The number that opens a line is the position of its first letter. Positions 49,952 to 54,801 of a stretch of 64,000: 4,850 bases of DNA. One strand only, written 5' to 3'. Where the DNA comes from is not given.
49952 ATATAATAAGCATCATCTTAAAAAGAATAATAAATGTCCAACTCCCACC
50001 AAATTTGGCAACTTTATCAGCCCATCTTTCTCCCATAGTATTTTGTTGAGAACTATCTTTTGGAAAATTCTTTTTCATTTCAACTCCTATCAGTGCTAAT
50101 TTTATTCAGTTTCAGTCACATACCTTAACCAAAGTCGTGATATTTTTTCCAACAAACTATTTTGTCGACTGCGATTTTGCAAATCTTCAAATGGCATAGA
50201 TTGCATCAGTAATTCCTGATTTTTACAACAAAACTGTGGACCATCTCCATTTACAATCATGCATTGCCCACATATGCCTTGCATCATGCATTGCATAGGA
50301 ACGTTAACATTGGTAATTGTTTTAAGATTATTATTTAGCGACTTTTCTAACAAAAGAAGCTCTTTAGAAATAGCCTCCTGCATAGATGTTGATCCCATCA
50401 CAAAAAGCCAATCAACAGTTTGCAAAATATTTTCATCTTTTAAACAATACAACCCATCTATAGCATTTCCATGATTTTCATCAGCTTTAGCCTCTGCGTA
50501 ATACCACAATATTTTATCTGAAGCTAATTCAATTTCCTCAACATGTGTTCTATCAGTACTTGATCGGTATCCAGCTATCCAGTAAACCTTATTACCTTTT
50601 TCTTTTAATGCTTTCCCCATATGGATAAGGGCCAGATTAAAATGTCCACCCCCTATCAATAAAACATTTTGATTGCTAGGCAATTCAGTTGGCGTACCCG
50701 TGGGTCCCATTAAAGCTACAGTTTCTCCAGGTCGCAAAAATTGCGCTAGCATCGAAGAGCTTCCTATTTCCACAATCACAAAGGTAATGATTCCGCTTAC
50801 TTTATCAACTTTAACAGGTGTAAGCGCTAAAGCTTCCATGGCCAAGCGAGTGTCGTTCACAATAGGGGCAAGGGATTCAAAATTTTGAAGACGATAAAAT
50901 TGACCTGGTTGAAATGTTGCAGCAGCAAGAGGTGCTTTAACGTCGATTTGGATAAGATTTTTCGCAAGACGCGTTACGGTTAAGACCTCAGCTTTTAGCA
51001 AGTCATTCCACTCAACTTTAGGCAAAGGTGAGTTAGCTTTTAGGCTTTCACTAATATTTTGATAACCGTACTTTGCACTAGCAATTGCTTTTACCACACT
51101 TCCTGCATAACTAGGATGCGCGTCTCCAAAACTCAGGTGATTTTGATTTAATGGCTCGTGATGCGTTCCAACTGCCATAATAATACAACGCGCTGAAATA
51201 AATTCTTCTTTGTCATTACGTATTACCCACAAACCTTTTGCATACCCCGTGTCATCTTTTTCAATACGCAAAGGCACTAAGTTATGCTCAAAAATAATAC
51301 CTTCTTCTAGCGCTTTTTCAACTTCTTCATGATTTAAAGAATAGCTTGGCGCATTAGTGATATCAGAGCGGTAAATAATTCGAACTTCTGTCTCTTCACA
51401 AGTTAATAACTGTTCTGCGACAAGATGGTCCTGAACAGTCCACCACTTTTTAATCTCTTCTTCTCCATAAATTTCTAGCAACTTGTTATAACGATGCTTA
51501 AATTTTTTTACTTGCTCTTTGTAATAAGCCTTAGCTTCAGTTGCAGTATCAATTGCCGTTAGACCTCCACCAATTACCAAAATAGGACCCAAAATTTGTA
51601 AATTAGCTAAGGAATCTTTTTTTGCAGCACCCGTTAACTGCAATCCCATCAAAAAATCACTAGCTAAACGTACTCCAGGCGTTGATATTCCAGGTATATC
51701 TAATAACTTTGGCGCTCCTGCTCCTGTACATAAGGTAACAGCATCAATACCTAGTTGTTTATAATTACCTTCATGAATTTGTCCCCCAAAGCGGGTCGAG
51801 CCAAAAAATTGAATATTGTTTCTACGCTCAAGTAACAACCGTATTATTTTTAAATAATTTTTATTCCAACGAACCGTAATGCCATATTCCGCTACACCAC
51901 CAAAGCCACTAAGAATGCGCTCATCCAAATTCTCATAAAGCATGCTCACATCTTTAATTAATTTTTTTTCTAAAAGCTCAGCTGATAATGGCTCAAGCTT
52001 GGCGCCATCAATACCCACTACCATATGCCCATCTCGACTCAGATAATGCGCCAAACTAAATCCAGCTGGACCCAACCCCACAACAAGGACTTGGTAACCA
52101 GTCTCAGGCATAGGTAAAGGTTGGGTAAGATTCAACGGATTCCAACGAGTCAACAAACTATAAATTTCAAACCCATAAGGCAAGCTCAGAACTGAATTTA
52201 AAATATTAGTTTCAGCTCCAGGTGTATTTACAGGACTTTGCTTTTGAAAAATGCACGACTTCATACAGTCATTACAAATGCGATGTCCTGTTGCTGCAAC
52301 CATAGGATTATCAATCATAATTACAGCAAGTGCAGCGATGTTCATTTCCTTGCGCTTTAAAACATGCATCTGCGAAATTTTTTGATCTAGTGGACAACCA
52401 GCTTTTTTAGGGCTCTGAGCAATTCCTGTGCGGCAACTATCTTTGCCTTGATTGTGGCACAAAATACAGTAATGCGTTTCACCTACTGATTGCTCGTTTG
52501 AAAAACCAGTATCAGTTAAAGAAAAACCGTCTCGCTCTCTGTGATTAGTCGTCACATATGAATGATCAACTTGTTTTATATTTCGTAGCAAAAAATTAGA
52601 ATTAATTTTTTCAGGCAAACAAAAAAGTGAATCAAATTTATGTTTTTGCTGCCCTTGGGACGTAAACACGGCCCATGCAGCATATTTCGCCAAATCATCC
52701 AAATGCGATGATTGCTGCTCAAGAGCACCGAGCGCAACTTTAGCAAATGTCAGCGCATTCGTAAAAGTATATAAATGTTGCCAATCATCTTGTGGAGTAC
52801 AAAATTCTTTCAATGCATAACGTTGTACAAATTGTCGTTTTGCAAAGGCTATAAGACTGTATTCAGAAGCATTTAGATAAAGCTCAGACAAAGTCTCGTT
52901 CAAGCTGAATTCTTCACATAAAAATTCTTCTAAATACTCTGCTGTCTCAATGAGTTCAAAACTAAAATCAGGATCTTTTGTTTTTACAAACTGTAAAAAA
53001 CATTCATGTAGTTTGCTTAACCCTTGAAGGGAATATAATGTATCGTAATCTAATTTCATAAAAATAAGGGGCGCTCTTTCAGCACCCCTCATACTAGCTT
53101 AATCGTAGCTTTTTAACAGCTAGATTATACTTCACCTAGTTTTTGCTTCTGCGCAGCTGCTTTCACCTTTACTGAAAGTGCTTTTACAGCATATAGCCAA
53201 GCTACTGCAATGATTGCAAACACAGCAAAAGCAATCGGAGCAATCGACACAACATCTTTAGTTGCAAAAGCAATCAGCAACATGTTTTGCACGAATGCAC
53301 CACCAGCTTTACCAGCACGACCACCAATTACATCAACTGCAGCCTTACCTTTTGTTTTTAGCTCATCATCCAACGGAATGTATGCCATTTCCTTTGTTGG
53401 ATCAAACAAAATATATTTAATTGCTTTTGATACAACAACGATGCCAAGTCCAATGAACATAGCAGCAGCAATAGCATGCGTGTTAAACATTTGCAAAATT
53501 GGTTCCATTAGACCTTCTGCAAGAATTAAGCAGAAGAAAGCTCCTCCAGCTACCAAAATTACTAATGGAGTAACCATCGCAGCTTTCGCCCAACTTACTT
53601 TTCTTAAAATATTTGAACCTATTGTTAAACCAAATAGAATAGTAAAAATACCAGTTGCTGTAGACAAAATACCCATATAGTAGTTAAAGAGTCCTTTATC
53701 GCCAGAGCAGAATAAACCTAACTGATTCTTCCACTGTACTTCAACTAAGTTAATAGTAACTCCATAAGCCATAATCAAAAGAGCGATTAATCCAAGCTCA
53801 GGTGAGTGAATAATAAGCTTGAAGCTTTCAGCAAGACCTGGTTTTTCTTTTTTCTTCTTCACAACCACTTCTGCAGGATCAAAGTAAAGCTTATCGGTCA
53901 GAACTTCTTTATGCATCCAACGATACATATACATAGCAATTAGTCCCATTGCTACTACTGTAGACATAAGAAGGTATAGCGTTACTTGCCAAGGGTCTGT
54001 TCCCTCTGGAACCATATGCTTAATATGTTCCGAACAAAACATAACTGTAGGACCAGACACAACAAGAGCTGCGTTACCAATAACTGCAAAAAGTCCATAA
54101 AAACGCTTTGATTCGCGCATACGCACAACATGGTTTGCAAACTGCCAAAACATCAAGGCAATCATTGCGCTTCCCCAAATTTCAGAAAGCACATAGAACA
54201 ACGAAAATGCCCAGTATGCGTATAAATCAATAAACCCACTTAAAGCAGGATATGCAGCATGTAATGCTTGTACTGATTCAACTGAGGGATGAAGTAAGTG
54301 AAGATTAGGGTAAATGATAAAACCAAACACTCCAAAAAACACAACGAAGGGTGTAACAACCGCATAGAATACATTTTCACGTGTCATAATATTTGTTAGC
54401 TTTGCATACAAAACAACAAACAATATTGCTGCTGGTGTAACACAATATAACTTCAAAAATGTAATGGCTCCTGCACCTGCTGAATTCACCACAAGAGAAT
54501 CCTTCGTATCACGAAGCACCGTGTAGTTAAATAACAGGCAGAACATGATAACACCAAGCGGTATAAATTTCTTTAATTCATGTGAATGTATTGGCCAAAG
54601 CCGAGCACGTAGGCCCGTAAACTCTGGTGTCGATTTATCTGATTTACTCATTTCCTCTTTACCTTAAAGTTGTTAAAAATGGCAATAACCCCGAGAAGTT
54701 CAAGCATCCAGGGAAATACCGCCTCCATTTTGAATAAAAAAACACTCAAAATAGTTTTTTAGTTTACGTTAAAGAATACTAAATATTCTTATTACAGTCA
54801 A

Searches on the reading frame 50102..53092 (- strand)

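Call 13: search_protein_families(library=pfam, proteins=[window:50102-53092:-], max_evalue=0.00001)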
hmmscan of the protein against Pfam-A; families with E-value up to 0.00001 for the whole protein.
window:50102-53092:- (996 aa): 1 family
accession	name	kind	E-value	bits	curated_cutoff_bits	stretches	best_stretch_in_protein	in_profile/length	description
PF07992.20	Pyr_redox_2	-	3.5e-18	66.5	26.1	1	333-646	1-240/291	Pyridine nucleotide-disulphide oxidoreductase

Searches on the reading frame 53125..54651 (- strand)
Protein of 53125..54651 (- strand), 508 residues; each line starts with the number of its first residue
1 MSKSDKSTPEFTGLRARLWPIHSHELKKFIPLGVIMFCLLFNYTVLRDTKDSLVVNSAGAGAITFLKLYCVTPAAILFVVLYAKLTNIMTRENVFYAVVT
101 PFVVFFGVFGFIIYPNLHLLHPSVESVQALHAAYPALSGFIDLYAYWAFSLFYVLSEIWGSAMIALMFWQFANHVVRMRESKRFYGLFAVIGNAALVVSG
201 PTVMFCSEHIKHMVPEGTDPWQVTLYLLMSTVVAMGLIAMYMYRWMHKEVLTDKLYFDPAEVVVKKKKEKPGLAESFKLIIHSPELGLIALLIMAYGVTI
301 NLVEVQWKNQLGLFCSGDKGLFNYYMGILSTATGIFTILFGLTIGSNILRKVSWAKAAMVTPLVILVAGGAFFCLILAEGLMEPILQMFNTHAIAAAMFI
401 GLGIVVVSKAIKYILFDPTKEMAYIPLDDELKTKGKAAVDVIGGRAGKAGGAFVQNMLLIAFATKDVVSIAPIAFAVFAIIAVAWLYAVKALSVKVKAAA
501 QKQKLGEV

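Call 13: search_protein_families(library=pfam, proteins=[window:53125-54651:-], max_evalue=0.00001)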
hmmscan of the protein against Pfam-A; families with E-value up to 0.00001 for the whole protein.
window:53125-54651:- (508 aa): 1 family
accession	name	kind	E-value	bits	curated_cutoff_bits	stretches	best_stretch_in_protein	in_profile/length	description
PF03219.20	TLC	-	1.1e-169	565.9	21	1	6-493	3-488/491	TLC ATP/ADP transporter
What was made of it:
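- Checked: TLC lies at 53125-54651 and scores 565.9 bits (call 13).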

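Call 96: list_cluster_members(proteins=[P0154, P0001, P0003, window:53125-54651:-, window:5337-7949:-])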
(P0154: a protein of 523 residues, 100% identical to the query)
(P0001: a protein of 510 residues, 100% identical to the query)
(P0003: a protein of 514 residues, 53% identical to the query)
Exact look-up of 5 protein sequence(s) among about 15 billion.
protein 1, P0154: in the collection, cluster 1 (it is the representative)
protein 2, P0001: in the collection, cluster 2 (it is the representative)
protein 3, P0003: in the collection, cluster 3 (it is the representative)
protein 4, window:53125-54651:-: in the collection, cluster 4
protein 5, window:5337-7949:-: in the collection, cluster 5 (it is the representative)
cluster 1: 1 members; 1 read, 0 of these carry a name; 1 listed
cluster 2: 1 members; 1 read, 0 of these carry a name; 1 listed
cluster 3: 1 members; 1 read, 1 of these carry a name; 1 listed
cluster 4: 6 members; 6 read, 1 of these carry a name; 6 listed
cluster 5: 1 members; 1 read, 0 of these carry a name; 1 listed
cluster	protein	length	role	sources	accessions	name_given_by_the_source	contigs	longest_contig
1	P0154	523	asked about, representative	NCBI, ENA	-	-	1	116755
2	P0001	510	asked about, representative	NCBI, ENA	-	-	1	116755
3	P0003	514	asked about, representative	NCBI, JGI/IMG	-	hypothetical protein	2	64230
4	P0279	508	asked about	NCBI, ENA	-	-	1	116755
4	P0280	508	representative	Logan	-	-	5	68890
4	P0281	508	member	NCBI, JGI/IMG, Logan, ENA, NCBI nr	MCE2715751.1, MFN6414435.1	MAG: Npt1/Npt2 family nucleotide transporter [Pseudomonadota bacterium] | AAA family ATP:ADP antiporter | NTP/NDP exchange transporter [Alphaproteobacteria bacterium]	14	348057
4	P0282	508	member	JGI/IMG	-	-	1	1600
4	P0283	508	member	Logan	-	-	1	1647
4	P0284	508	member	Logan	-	-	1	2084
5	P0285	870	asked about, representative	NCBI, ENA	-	-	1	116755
